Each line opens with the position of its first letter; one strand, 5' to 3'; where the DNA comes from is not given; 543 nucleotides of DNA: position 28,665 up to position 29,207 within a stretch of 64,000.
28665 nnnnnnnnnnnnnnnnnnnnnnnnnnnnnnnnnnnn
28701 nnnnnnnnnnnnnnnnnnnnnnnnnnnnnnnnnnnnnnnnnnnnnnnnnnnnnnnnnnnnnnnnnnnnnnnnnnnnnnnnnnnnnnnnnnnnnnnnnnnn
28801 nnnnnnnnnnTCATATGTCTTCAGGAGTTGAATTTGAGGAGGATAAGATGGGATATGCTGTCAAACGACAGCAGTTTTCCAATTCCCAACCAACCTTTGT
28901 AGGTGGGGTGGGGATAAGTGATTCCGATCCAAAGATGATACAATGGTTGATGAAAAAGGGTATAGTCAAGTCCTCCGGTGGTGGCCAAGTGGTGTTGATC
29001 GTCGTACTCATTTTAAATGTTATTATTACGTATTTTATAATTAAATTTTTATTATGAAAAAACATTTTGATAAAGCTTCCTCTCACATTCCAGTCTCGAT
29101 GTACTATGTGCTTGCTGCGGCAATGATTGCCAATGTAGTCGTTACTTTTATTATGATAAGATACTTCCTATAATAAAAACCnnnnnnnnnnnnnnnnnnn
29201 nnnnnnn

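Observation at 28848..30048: Type IV pilin-LamG fusion preceded by two translationally coupled micro-ORFs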

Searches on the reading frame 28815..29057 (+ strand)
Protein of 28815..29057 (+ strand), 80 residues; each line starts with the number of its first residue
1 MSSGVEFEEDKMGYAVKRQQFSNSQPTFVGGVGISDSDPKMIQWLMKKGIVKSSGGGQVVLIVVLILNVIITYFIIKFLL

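Call 6: search_protein_families(library=pfam, proteins=[window:28848-29057:+], max_evalue=0.01)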
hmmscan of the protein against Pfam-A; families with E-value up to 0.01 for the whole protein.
window:28848-29057:+ (69 aa): 0 families

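Call 7: search_protein_families(library=ncbifam, proteins=[window:28848-29057:+], max_evalue=0.1)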
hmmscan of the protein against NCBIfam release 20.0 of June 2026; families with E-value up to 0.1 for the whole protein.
window:28848-29057:+ (69 aa): 0 families

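Call 11: find_homologous_proteins(query=window:28848-29057:+, max_evalue=0.1)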
Query window:28848-29057:+ (69 aa): 1 proteins with E <= 0.1 among 1 candidates.
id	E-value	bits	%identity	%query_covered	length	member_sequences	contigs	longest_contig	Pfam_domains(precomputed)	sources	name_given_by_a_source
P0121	3.1e-33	130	91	100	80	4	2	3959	-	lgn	-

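Call 23: find_related_loci(query=window:28848-29057:+, collection=genome_contigs, flank=5000)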
Query window:28848-29057:+ (69 aa) in genome_contigs; peptide patterns used: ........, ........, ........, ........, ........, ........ (x = any residue, [..] = any of these).
558 stretches matched a pattern; 5 encode a relative of the query (tblastn E <= 1e-3); 5 distinct loci.
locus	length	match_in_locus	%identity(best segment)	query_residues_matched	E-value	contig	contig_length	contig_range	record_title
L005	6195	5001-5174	43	10-66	6e-13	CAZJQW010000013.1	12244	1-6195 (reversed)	MAG TPA_asm: uncultured Candidatus Saccharibacteria bacterium isolate SRP263991_co7_1 genome assembly, contig: NODE_1007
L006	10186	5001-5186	47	2-69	7e-12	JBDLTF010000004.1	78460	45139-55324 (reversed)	MAG: Candidatus Parcubacteria bacterium isolate lajara_2019_sw_WHONDRS-S19S_0034_A_bin.6 scaffold_000023, whole genome s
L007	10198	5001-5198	43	2-69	1e-10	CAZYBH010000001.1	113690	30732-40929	MAG TPA_asm: uncultured Candidatus Saccharibacteria bacterium isolate SRP257259_co1_236 genome assembly, contig: NODE_14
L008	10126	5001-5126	50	10-51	6e-9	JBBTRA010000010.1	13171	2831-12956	MAG: Patescibacteria group bacterium isolate H41-bin055_1 H41_bin055_1_000000000010, whole genome shotgun sequence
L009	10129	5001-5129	48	22-65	3e-6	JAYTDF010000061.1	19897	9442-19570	MAG: Candidatus Parcubacteria bacterium isolate GFS_1662 GFS_1662_60, whole genome shotgun sequence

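Call 35: search_protein_representatives(protein=window:28848-29057:+)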
Query: 69 residues. Proteins with E-value up to 0.001 (for the whole library): 73; up to 1e-10: 2; up to 1e-30: 0. The best 73 are listed.
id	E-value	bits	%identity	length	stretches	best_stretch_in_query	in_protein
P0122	6.3e-13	64.2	55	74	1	10-69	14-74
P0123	7.9e-11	57.6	49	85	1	3-67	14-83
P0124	1.7e-10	56.6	52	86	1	12-69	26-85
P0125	2.2e-10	56.2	48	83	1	9-68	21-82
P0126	2.9e-10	55.8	54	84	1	13-69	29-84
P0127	3.7e-10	55.5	43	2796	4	8-29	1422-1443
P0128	1.0e-09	54.1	55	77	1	21-69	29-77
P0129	6.5e-09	51.6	51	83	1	21-69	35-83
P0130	1.2e-08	50.7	44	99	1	8-69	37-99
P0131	2.0e-08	50.0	53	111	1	21-69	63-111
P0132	2.3e-08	49.8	47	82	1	22-68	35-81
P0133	3.0e-08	49.5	51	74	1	21-69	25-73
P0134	8.6e-08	48.0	51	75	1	25-69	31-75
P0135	2.0e-07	46.8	46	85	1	14-68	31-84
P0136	2.2e-07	46.8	52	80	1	19-67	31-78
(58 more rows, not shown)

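Call 41: find_related_loci(query=A7, collection=metagenome_contigs, flank=4000)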
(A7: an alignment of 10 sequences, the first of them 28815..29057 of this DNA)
Query A7 (80 aa) in metagenome_contigs; peptide patterns used: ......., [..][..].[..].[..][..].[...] (x = any residue, [..] = any of these).
600 stretches matched a pattern (row limit reached: there are more); 22 encode a relative of the query (tblastn E <= 1e-3); 22 distinct loci.
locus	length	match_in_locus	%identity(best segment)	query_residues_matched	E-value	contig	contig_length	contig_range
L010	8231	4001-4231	51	1-80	9e-22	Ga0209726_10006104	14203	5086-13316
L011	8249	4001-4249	47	1-80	5e-20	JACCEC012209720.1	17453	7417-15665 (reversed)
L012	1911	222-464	42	1-80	2e-17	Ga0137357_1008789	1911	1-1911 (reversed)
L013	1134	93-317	48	1-80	4e-17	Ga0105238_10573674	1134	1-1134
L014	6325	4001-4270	41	1-80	1e-16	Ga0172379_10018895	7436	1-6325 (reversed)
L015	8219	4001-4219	48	1-80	3e-16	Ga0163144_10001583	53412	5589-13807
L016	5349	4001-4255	41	1-80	8e-15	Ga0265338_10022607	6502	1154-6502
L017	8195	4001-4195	51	1-62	5e-14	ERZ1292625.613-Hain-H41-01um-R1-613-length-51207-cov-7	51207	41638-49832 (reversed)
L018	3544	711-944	50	1-80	6e-14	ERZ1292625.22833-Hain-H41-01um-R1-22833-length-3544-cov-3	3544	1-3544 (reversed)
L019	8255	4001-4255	40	1-80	3e-11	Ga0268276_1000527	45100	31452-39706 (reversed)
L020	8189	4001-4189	46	1-65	5e-11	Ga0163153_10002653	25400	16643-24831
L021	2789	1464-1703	49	1-80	2e-10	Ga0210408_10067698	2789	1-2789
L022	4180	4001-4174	50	1-53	4e-10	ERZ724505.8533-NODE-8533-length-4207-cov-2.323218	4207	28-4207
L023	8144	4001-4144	39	1-61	5e-10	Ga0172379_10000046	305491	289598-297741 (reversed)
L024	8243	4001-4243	48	1-80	3e-9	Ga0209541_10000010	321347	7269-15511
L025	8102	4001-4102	53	40-73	4e-8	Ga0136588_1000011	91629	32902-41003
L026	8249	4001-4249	38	1-80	5e-7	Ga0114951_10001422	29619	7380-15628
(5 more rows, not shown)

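Call 47: find_homologous_proteins(query=A6, max_evalue=0.001)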
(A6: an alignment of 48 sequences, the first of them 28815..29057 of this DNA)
Query A6 (48 sequences) (80 aa, profile of the alignment): 183 proteins with E <= 0.001 among 897 candidates; the best 120 are listed.
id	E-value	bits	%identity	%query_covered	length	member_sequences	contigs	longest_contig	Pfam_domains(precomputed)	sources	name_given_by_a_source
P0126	5.6e-31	124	49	100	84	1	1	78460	-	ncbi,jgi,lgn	ncbi:MAG: hypothetical protein RLY66_406 [Candidatus Parcubacteria bacterium]|jgi:hypothetical prote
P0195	2.7e-30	122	47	100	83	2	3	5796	-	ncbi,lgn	-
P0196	4.4e-29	118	45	100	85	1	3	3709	-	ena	-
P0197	6.6e-29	118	43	100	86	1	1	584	-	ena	-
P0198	8.1e-29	117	49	100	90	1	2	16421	-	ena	-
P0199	1.1e-28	117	50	100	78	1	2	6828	-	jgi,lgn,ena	jgi:hypothetical protein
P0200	1.4e-28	117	49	100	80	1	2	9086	-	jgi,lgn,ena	jgi:hypothetical protein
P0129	2.5e-28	116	45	73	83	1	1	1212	-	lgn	-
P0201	3.8e-28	115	48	100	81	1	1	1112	-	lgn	-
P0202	7.4e-28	114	45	100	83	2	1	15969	-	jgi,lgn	jgi:hypothetical protein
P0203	9.3e-28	114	52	99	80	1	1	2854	-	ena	-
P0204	1.3e-27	113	51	78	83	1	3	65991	-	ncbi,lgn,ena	ncbi:MAG: hypothetical protein AAB365_03730 [Patescibacteria group bacterium]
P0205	1.3e-27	113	48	73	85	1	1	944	-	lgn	-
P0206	2.2e-27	113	48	100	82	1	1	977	-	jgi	jgi:hypothetical protein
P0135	6.8e-27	111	41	100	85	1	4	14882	-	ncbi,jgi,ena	-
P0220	1.5e-25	107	43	99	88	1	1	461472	-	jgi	-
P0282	1.9e-21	94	37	99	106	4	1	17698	-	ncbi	ncbi:MAG: hypothetical protein AAB629_02990 [Patescibacteria group bacterium]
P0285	2.8e-21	93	34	100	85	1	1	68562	-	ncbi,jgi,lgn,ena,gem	ncbi:MAG: hypothetical protein WCP09_01990 [Candidatus Taylorbacteria bacterium]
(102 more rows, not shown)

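Call 49: search_protein_families(library=pfam, alignment_id=A6, max_evalue=1)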
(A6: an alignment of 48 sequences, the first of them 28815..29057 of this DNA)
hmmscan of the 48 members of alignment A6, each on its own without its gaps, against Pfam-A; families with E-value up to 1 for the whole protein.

A. member 1, window:28815-29057:+ (80 aa): 0 families

B. families by the number of members that match (of 48 scanned): 19 families
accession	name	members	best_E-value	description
PF25667.1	ASFV_P17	6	0.0053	African swine fever virus minor capsid protein p17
PF02009.21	RIFIN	2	0.065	Rifin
PF06679.17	DUF1180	2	0.065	Membrane protein FAM174-like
PF10281.14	Ish1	2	0.16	Putative nuclear envelope organisation protein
PF05399.16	EVI2A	1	0.01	Ectropic viral integration site 2A protein (EVI2A)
PF15260.11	FAM219A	1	0.088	Protein family FAM219A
PF12553.13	DUF3742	1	0.096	Protein of unknown function (DUF3742)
PF11627.13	HnRNPA1_LC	1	0.12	Heterogeneous nuclear ribonucleoprotein A1, LC domain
PF01333.25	Apocytochr_F_C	1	0.13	Apocytochrome F, C-terminal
PF06024.17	Orf78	1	0.13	Orf78 (ac78)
PF08068.17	DKCLD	1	0.14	DKCLD (NUC011) domain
PF13131.11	DUF3951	1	0.14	Protein of unknown function (DUF3951)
PF15805.10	SCNM1_acidic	1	0.19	Acidic C-terminal region of sodium channel modifier 1 SCNM1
PF20088.4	DUF6480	1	0.2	Family of unknown function (DUF6480)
PF14021.12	TNT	1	0.21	Tuberculosis necrotizing toxin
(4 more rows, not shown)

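Call 59: find_encoding_contigs(protein=P0285, flank=6000, max_places=1)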
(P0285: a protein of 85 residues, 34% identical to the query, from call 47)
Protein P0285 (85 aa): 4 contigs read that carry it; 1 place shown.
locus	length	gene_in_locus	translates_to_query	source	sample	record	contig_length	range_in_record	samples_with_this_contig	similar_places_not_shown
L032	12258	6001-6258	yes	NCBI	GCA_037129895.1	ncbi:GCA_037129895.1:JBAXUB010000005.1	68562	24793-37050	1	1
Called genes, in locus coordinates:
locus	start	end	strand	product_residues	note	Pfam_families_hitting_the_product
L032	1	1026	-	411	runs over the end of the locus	PF07690:MFS_1, PF00083:Sugar_tr (weak)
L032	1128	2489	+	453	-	PF01702:TGT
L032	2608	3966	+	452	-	PF00583:Acetyltransf_1, PF13508:Acetyltransf_7, PF04266:ASCH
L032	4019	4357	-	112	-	PF04266:ASCH (weak)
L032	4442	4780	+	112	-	-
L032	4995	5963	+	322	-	PF00389:2-Hacid_dh, PF02826:2-Hacid_dh_C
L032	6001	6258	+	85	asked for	-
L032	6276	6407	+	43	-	-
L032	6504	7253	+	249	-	PF07963:N_methyl, PF13385:Laminin_G_3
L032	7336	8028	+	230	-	PF01386:Ribosomal_L25p, PF14693:Ribosomal_TL5_C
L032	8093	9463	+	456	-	-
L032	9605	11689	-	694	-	PF00753:Lactamase_B, PF12706:Lactamase_B_2, PF22505:RNase_J_b_CASP, PF17770:RNase_J_C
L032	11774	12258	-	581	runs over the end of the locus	PF00496:SBP_bac_5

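Call 60: find_encoding_contigs(protein=P0282, flank=6000, max_places=1)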
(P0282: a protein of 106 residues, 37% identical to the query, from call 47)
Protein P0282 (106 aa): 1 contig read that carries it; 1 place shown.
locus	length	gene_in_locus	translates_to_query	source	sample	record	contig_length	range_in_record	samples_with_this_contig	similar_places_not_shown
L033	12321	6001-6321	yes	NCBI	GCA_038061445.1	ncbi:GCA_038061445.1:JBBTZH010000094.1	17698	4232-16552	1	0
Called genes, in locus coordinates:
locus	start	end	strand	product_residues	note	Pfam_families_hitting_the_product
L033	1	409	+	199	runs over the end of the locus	PF07963:N_methyl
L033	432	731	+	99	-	PF02452:PemK_toxin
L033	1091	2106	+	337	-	PF00768:Peptidase_S11, PF13354:Beta-lactamase2 (weak)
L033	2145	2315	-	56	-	-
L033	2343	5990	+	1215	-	PF01841:Transglut_core (faint)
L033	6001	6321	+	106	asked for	-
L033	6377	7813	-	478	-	PF03060:NMO (faint)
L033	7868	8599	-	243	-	PF01182:Glucosamine_iso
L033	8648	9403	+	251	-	PF02535:Zip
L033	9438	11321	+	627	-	PF00122:E1-E2_ATPase, PF00702:Hydrolase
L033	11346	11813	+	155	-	PF00293:NUDIX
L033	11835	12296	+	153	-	-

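Call 61: find_encoding_contigs(protein=P0220, flank=6000, max_places=1)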
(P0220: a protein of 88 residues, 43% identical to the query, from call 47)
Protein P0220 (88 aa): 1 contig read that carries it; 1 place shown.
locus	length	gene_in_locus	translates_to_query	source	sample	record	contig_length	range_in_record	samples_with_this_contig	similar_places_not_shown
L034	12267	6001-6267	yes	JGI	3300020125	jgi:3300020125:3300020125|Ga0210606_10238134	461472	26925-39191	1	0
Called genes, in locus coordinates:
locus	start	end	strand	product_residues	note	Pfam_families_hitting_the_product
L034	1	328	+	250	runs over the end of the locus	PF18306:LDcluster4, PF03641:Lysine_decarbox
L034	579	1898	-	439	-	PF07690:MFS_1, PF00083:Sugar_tr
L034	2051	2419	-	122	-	PF05635:23S_rRNA_IVP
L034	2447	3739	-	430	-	PF01702:TGT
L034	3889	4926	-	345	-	PF00294:PfkB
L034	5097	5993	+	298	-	PF01116:F_bP_aldolase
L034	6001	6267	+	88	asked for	-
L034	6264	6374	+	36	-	-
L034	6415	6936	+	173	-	PF07963:N_methyl (weak)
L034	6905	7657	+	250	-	PF01386:Ribosomal_L25p, PF14693:Ribosomal_TL5_C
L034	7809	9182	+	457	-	PF13406:SLT_2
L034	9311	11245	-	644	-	PF00753:Lactamase_B, PF23023:Anti-Pycsar_Apyc1 (faint), PF12706:Lactamase_B_2, PF22505:RNase_J_b_CASP, PF17770:RNase_J_C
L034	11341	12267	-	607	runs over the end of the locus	PF00496:SBP_bac_5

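Call 73: predict_structure(alignment_id=A6)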
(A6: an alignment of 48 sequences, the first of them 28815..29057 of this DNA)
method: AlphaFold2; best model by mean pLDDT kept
length: 80 residues; sequences in the alignment: 48
mean_pLDDT: 74.9   pTM: 0.43
mean pLDDT of the five models: 74.9, 74.1, 73.9, 73.1, 71.1
residues with pLDDT >= 90: 21; 70-90: 26; 50-70: 26; < 50: 7
segments of 3 or more residues with pLDDT < 50: 28-31
pLDDT, mean of each block of 10 residues (from residue 1): 65 57 50 66 86 87 95 94
secondary structure, 60 per line:
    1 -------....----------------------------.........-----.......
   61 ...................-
elements in order: H8-11 H40-48 H54-79

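Call 74: search_protein_families(library=phrogs, proteins=[window:28815-29057:+], max_evalue=0.1)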
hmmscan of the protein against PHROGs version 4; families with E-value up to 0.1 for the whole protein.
window:28815-29057:+ (80 aa): 1 family
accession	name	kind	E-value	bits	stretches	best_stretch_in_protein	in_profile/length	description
phrog_23783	-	integration and excision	0.016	16.2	1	30-76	98-144/162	integrase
